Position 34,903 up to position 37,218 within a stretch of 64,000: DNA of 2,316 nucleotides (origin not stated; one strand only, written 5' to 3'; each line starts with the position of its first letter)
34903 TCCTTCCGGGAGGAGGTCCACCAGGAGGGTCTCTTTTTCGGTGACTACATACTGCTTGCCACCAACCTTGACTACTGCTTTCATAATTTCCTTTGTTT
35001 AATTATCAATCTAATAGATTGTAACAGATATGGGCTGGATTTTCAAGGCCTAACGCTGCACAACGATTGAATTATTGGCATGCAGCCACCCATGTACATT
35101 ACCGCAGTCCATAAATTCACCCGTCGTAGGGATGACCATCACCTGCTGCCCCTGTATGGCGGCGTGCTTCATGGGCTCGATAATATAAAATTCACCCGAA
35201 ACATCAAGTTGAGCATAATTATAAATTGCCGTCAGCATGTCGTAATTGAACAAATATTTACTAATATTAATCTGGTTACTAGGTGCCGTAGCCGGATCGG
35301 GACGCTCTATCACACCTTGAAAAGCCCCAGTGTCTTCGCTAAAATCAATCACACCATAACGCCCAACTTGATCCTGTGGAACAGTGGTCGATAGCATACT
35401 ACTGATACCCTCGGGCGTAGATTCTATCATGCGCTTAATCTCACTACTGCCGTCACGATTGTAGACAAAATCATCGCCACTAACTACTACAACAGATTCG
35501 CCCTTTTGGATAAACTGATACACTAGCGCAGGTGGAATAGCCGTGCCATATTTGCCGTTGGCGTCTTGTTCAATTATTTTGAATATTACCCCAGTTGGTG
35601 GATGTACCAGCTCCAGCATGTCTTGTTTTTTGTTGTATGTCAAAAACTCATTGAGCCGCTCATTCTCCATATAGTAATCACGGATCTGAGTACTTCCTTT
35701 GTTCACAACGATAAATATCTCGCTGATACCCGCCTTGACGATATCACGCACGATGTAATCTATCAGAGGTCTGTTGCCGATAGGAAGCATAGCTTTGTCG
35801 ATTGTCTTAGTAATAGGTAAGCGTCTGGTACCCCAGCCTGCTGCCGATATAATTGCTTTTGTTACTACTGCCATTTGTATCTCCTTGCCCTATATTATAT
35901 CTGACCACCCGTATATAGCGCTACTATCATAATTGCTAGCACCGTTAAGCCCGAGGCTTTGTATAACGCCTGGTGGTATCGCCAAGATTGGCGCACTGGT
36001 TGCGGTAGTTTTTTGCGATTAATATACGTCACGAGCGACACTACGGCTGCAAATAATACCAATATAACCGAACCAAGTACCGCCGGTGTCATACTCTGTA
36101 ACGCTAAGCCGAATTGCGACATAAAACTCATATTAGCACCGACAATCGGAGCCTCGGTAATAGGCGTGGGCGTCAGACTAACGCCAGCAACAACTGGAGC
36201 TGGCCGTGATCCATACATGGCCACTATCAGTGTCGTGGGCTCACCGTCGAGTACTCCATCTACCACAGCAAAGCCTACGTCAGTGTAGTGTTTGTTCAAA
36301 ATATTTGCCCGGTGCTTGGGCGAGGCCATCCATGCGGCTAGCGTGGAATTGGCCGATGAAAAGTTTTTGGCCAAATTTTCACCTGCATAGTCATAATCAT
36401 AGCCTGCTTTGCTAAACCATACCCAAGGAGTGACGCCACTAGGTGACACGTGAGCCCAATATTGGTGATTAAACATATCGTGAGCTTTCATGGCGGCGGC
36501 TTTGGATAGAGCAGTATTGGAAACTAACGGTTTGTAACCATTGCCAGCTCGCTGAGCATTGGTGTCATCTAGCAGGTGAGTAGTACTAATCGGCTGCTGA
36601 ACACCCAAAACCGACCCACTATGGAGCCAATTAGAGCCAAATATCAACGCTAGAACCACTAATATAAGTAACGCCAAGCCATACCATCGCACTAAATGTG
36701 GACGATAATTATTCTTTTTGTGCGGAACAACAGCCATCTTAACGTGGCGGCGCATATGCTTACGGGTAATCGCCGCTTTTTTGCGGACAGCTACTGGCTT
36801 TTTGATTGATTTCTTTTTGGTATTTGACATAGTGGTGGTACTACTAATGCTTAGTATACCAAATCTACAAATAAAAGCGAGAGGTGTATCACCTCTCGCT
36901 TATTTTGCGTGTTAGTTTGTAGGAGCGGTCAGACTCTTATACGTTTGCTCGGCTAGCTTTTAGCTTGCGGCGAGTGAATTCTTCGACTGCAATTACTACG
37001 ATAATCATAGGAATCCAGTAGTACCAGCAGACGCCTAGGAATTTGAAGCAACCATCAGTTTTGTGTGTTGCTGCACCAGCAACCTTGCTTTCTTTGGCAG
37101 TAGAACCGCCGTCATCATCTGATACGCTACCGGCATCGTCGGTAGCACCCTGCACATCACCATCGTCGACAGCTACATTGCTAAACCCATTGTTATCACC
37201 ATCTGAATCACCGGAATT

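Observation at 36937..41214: About 1394-aa Ig-like-repeat surface protein with signal peptide, acidic stalk and C-terminal membrane anchor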

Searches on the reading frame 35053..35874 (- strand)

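Call 81: search_protein_families(library=pfam, proteins=[window:35053-35874:-], max_evalue=0.001)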
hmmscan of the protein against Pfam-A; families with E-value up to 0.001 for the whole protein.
window:35053-35874:- (274 aa): 2 families
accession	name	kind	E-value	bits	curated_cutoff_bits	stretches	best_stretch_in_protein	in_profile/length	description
PF00483.29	NTP_transferase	-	2.3e-28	99.9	21.2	1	6-269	1-241/245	Nucleotidyl transferase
PF12804.13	NTP_transf_3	-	2.2e-06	28.4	27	1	7-66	1-53/160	MobA-like NTP transferase domain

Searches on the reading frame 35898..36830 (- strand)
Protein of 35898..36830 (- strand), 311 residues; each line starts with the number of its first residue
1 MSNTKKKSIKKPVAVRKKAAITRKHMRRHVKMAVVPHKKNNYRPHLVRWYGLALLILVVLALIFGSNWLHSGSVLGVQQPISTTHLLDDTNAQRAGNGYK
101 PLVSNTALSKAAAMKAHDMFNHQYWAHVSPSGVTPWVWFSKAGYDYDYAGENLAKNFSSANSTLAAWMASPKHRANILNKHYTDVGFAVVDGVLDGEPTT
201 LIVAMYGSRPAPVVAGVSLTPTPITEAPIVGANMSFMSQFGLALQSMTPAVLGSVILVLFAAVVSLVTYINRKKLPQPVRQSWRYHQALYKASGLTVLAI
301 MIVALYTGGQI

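Call 23: find_related_loci(query=A1, collection=genome_contigs, flank=10000)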
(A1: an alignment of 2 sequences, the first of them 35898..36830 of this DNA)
Query A1 (311 aa) in genome_contigs; peptide patterns used: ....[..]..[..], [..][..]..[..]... (x = any residue, [..] = any of these).
78 stretches matched a pattern; 12 encode a relative of the query (tblastn E <= 1e-3); 12 distinct loci.
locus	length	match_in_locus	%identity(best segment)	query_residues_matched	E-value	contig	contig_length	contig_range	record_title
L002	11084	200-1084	52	13-311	2e-98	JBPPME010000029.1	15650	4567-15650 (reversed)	MAG: Candidatus Saccharimonadales bacterium isolate BIOS2019_out_127 k131_1201050, whole genome shotgun sequence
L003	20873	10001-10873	48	17-311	5e-83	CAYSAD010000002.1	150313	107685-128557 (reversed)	MAG TPA_asm: uncultured Candidatus Saccharibacteria bacterium isolate SRP193066_co1_132 genome assembly, contig: NODE_15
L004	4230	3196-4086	49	15-311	5e-82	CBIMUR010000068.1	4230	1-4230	MAG TPA_asm: uncultured bacterium isolate SRR16817064_concoct_5 genome assembly, contig: ERZ27394172.10443, whole genome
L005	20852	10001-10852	46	26-311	3e-80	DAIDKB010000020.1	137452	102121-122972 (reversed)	MAG TPA_asm: bacterium isolate clean398 k141_872163, whole genome shotgun sequence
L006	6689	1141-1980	44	25-311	6e-76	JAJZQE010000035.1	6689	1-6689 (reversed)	MAG: bacterium isolate SKS1.bin36 NODE_20128_length_6689_cov_3.244133, whole genome shotgun sequence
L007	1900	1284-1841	56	24-207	1e-67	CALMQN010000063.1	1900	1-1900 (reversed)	MAG TPA_asm: uncultured bacterium isolate SRR5676477_bin.49_CONCOCT_v1.1_MAG genome assembly, contig: ERZ724547.19175, w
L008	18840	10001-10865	46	6-311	3e-66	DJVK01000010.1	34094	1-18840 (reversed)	MAG TPA_asm: Candidatus Saccharibacteria bacterium UBA6258 UBA6258_contig_9407, whole genome shotgun sequence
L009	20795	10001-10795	39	25-279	3e-53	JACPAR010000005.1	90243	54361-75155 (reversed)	MAG: Candidatus Levyibacteriota bacterium isolate NC_groundwater_236_Ag_S-0.2um_36_14 S5_GD2017_2_S2_scaffold_379, whole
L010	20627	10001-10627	45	35-235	9e-52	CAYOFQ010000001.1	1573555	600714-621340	MAG TPA_asm: uncultured Gammaproteobacteria bacterium isolate SRP342105_co1_162 genome assembly, contig: NODE_1_length_1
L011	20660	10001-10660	40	36-236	4e-49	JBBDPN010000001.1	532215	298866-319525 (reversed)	MAG: Candidatus Woykebacteria bacterium isolate LejiaB_43_27 Lejia_B_10_length_532215_cov_16, whole genome shotgun seque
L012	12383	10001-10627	43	35-235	1e-48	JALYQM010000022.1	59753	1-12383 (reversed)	MAG: bacterium isolate MDV bin63 SD1454-56_k127_1334330, whole genome shotgun sequence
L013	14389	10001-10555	44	25-208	5e-47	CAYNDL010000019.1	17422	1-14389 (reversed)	MAG TPA_asm: uncultured Candidatus Saccharibacteria bacterium isolate binchicken_co20_293 genome assembly, contig: NODE_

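Call 81: search_protein_families(library=pfam, proteins=[window:35898-36830:-], max_evalue=0.001)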
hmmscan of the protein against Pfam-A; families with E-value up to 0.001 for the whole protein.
window:35898-36830:- (311 aa): 1 family
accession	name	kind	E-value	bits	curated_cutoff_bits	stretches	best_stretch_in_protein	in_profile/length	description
PF00188.32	CAP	-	6.7e-16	59.6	21.1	1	87-191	1-104/117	Cysteine-rich secretory protein family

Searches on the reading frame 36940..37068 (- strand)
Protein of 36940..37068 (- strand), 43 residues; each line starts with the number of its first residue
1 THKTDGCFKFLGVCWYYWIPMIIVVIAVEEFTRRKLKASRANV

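Call 29: find_homologous_proteins(query=A2, max_evalue=0.001)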
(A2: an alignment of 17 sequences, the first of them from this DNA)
Query A2 (17 sequences): 1907 candidates shared short words with the query, none scored E <= 0.001.
